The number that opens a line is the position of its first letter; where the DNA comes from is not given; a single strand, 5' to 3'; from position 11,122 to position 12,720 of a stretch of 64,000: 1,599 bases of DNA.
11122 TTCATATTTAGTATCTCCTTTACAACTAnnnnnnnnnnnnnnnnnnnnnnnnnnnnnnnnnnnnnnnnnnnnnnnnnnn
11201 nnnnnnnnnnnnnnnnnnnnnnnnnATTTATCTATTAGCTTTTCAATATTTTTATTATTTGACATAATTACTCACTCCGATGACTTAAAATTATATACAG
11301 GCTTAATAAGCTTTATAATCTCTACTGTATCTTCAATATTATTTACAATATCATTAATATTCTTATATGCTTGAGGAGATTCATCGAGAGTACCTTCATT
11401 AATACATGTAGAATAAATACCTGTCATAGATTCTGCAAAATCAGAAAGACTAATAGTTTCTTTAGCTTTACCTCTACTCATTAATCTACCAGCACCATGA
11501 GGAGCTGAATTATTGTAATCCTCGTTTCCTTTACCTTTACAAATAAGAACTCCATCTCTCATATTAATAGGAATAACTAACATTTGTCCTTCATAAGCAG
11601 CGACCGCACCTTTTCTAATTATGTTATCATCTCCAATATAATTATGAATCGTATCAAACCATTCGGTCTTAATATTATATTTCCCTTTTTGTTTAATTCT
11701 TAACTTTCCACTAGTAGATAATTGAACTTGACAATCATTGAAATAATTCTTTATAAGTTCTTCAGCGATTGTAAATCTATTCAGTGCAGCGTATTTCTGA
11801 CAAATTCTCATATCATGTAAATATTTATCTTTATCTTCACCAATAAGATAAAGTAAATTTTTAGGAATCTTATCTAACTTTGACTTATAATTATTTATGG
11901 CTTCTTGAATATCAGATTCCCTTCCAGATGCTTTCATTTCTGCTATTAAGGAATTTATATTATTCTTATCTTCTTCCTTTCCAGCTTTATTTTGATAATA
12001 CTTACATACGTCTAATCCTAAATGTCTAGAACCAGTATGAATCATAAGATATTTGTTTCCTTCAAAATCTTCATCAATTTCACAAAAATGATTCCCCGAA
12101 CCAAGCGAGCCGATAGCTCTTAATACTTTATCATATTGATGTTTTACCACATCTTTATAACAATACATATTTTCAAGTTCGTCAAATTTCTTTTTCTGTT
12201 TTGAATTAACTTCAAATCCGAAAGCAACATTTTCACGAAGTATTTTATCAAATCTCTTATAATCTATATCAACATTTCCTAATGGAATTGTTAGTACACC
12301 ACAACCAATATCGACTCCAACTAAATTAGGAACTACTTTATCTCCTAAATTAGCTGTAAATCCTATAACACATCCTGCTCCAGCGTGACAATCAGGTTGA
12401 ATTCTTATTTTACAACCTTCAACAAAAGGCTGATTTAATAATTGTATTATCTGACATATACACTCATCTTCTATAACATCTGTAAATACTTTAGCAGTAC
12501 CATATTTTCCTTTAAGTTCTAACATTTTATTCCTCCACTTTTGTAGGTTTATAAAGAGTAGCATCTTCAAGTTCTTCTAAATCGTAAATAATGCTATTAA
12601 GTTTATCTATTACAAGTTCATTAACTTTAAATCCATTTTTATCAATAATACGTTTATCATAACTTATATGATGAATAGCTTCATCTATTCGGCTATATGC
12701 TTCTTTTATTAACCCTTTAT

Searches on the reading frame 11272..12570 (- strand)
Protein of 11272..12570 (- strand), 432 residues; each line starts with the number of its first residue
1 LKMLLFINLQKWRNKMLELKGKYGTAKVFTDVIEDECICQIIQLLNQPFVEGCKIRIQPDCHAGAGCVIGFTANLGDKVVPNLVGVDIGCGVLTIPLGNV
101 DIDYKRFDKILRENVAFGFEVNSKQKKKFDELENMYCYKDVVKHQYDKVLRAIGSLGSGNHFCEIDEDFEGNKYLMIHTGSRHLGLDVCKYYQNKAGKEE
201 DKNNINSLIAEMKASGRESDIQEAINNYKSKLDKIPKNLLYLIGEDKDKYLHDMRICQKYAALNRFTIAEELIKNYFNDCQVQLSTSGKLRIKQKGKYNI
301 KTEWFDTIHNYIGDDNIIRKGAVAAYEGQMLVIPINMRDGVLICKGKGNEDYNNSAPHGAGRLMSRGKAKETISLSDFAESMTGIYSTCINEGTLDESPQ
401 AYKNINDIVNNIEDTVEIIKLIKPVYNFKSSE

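Call 52: search_protein_families(library=phrogs, proteins=[window:11272-12570:-], max_evalue=0.001)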
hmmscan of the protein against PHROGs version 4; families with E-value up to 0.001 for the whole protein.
window:11272-12570:- (432 aa): 2 families
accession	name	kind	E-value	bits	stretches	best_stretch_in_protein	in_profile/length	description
phrog_1075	-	DNA, RNA and nucleotide metabolism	3.2e-123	413.2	1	11-431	51-442/459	tRNA splicing ligase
phrog_32430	-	DNA, RNA and nucleotide metabolism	1.9e-47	161.4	1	298-430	5-138/139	tRNA splicing ligase RtcB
